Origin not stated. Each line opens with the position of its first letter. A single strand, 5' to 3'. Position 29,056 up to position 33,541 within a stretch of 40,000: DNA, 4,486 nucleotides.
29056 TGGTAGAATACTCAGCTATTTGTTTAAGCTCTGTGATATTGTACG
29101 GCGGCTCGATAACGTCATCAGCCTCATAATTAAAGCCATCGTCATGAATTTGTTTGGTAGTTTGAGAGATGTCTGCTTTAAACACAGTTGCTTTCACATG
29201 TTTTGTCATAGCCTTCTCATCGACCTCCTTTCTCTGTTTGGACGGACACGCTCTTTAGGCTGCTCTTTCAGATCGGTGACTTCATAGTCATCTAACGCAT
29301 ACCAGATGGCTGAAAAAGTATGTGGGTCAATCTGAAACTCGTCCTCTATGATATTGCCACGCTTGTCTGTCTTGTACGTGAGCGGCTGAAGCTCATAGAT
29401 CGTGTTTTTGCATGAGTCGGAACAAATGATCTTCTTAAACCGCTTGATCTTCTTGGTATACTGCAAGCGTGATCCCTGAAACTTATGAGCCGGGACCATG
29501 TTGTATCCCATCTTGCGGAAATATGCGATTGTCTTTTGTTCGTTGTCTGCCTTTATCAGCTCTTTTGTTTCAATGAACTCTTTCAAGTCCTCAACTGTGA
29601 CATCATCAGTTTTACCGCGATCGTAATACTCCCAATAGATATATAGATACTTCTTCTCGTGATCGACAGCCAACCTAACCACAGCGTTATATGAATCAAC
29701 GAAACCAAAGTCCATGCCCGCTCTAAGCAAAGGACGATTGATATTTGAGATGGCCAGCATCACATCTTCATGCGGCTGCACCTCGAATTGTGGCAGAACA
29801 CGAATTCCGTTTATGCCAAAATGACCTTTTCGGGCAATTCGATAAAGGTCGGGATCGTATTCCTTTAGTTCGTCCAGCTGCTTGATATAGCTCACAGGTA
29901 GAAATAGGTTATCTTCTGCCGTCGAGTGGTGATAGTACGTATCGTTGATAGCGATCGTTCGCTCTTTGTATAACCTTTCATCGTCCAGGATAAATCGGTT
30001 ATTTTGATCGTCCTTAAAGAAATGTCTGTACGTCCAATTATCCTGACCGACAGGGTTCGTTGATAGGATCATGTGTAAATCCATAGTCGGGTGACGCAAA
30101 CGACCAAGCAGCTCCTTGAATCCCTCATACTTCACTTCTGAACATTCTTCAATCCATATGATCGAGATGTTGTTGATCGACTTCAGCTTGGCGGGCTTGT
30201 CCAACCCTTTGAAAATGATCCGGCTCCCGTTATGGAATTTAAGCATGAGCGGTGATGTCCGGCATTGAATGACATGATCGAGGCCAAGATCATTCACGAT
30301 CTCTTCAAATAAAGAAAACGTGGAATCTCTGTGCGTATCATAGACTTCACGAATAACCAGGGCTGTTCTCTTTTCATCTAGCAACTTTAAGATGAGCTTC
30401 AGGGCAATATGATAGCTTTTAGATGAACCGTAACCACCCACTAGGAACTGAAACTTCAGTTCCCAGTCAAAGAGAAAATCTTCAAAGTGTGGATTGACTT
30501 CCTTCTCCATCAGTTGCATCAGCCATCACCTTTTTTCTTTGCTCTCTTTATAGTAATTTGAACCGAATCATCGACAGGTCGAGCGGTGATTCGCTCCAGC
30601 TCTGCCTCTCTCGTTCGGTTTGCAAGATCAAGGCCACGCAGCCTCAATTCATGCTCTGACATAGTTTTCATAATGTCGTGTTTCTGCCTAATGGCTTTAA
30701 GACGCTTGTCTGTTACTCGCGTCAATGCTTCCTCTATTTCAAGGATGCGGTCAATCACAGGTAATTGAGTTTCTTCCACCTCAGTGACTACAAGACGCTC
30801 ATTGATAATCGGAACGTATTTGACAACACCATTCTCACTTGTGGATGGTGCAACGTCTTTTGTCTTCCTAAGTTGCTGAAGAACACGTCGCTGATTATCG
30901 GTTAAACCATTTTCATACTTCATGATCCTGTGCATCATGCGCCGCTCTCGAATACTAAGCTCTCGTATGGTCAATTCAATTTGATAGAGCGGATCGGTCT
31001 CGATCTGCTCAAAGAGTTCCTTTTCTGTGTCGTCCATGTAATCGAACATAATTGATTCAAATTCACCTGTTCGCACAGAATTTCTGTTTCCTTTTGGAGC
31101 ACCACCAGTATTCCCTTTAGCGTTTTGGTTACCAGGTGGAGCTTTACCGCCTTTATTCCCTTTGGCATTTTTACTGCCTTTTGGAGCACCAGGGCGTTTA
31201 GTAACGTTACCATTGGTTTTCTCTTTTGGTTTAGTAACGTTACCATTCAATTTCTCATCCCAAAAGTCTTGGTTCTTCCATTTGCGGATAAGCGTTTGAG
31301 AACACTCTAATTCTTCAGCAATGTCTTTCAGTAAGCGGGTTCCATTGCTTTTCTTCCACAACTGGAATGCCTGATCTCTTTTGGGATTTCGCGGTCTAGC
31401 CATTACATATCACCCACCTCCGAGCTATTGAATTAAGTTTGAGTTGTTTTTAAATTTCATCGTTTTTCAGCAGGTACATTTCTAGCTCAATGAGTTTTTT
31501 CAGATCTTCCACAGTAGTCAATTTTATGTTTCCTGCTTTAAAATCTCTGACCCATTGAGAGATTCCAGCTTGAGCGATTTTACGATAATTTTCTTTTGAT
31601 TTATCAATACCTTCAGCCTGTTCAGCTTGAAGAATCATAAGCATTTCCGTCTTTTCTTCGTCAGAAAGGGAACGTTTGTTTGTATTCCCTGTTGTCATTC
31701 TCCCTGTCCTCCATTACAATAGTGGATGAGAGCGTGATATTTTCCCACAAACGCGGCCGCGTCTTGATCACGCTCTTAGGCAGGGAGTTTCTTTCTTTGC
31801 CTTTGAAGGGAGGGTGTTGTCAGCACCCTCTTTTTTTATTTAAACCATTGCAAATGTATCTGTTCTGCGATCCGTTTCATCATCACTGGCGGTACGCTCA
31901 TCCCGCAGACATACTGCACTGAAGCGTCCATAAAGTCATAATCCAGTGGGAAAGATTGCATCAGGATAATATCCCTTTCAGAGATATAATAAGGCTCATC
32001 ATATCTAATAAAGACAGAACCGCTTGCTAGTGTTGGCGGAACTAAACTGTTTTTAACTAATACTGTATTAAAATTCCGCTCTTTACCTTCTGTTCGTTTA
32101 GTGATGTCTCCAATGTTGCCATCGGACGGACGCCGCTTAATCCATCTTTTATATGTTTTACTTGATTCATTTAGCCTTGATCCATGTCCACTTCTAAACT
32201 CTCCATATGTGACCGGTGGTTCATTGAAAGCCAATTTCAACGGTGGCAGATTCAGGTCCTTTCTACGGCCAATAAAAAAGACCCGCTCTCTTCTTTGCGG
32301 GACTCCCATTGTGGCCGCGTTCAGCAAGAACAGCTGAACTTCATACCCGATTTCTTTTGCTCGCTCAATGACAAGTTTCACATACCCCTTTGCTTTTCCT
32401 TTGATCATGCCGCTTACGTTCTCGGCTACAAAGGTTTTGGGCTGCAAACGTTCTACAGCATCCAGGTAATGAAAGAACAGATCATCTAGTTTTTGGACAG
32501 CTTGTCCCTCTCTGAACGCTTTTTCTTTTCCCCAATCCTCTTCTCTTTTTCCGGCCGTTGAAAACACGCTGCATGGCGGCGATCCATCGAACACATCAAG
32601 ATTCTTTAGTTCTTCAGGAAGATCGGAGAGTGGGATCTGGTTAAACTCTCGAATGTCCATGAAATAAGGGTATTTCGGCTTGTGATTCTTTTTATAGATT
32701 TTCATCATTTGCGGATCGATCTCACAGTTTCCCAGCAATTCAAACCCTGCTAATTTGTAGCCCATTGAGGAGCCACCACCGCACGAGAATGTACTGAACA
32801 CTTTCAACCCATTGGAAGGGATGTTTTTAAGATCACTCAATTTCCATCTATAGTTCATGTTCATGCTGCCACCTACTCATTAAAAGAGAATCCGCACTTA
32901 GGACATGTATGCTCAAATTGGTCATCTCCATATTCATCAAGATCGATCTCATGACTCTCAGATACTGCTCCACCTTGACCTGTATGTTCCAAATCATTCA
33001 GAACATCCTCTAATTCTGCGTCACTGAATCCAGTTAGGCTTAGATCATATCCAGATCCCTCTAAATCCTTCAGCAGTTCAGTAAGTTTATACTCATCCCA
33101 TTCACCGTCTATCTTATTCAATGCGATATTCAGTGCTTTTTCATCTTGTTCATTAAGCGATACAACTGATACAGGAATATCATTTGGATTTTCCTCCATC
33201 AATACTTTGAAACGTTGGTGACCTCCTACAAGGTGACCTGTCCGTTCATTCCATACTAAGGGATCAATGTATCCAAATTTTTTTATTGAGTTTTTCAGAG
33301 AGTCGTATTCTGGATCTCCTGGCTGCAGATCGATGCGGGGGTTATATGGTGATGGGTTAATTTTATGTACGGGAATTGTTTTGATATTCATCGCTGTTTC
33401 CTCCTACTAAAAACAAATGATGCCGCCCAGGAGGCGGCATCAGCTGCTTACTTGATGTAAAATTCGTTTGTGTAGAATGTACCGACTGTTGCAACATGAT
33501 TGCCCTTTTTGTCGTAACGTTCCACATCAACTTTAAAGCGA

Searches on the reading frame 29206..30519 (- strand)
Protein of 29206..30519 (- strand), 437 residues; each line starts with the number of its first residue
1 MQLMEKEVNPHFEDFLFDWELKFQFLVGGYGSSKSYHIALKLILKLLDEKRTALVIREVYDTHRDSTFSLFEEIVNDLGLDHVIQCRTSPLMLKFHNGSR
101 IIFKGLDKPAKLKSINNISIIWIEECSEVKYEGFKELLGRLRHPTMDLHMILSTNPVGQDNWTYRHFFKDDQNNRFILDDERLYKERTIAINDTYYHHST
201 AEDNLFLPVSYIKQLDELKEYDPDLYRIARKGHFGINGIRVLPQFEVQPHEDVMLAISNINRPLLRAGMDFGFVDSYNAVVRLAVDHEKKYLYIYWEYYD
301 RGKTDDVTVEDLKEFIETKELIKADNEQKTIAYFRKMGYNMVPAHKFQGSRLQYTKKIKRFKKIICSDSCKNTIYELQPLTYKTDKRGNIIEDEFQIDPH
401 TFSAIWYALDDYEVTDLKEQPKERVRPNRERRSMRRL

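Call 21: search_protein_families(library=phrogs, proteins=[window:29206-30519:-], max_evalue=0.001)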
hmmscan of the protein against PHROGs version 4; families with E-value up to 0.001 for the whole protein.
window:29206-30519:- (437 aa): 7 families
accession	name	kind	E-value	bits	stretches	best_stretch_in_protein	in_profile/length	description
phrog_3717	-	head and packaging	5.4e-50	171.4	1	4-284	7-271/277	terminase large subunit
phrog_2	-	head and packaging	6.8e-47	161.7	1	14-427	272-604/807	terminase large subunit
phrog_5653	-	head and packaging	5e-21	76.3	1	265-416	32-184/199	terminase large subunit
phrog_6672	-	head and packaging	4.4e-14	53.3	1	289-413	4-130/145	terminase large subunit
phrog_979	-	head and packaging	1.1e-10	41.9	1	25-157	170-305/642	terminase large subunit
phrog_8711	-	head and packaging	2.6e-10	41.3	1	4-83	9-88/89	terminase large subunit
phrog_22023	-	unknown function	5.8e-07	30.9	1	191-299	47-147/153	-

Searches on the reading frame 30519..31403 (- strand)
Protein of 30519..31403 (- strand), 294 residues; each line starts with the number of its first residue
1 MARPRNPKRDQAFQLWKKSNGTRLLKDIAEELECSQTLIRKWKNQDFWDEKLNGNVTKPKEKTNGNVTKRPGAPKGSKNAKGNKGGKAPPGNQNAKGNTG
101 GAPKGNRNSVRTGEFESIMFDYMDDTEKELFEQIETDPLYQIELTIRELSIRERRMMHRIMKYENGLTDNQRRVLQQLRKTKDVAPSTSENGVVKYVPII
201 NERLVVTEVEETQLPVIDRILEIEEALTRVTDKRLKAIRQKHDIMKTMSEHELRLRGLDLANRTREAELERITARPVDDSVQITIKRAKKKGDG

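Call 21: search_protein_families(library=phrogs, proteins=[window:30519-31403:-], max_evalue=0.001)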
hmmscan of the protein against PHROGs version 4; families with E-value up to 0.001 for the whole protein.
window:30519-31403:- (294 aa): 3 families
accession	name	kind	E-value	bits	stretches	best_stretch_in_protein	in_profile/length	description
phrog_1889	-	head and packaging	7.2e-87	292.4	1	1-290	1-274/276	terminase small subunit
phrog_509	-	head and packaging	3.7e-27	96.4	2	3-95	2-86/238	terminase small subunit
phrog_2606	-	head and packaging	2.8e-14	54.2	1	1-70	1-70/310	terminase small subunit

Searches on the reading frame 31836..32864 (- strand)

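Call 21: search_protein_families(library=phrogs, proteins=[window:31836-32864:-], max_evalue=0.001)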
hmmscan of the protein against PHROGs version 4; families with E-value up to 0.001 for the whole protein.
window:31836-32864:- (342 aa): 4 families
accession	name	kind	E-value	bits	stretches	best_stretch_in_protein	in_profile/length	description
phrog_116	-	other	2.4e-73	248.7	1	8-340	196-493/779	DNA methyltransferase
phrog_363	-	other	3e-38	132.8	1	11-206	45-220/327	DNA methyltransferase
phrog_36001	-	unknown function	2.5e-35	122.9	2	98-205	460-566/715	-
phrog_5999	-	other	1.6e-09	38.8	1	24-118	7-97/109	DNA methyltransferase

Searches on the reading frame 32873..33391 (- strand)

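Call 3: search_protein_families(library=pfam, proteins=[window:32873-33391:-], max_evalue=0.1)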
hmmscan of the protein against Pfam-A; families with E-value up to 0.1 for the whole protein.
window:32873-33391:- (172 aa): 1 family
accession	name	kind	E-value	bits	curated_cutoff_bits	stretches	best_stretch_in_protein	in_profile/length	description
PF02195.25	ParB_N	-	3e-07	30.8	26.3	1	2-90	2-89/95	ParB N-terminal domain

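Call 21: search_protein_families(library=phrogs, proteins=[window:32873-33391:-], max_evalue=0.001)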
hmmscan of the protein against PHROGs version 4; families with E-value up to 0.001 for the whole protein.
window:32873-33391:- (172 aa): 15 families
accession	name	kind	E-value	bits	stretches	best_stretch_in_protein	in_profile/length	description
phrog_620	-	DNA, RNA and nucleotide metabolism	2.6e-53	182.3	1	1-171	7-176/217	ParB-like partition protein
phrog_498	-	other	1.6e-44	153.4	1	1-148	33-178/633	DNA methyltransferase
phrog_9353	-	unknown function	1.5e-32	114.4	1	4-136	12-143/245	-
phrog_723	-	DNA, RNA and nucleotide metabolism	9.4e-21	75.6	1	2-139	12-149/223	ParB-like partition protein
phrog_8071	-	DNA, RNA and nucleotide metabolism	3.6e-20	73.5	1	1-138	5-135/389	ParB-like partition protein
phrog_15396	-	DNA, RNA and nucleotide metabolism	2e-13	51.8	1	2-145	3-145/258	ParB-like partition nuclease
phrog_5475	-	unknown function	6.3e-12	46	1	1-97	1-90/458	-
phrog_2159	-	DNA, RNA and nucleotide metabolism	1.3e-10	42.2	1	2-116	60-182/365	ParB-like partition protein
phrog_940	-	DNA, RNA and nucleotide metabolism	8.8e-10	39.3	1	2-125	5-132/388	nuclease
phrog_930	-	DNA, RNA and nucleotide metabolism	1.4e-08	35.9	1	30-143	31-145/223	ParB-like partition protein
phrog_4715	-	DNA, RNA and nucleotide metabolism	2.3e-07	30.6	1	2-92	146-237/630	ParB-like partition protein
phrog_26387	-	DNA, RNA and nucleotide metabolism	9e-06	26.3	1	4-111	11-122/252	ParB-like partition nuclease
phrog_12047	-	DNA, RNA and nucleotide metabolism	1.3e-05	25.9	1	17-89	11-79/301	ParB-like partition nuclease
phrog_18056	-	DNA, RNA and nucleotide metabolism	2.8e-05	24.2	1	1-90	1-86/387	ParB-like partition nuclease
phrog_17439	-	unknown function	0.00018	22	1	24-91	34-104/240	-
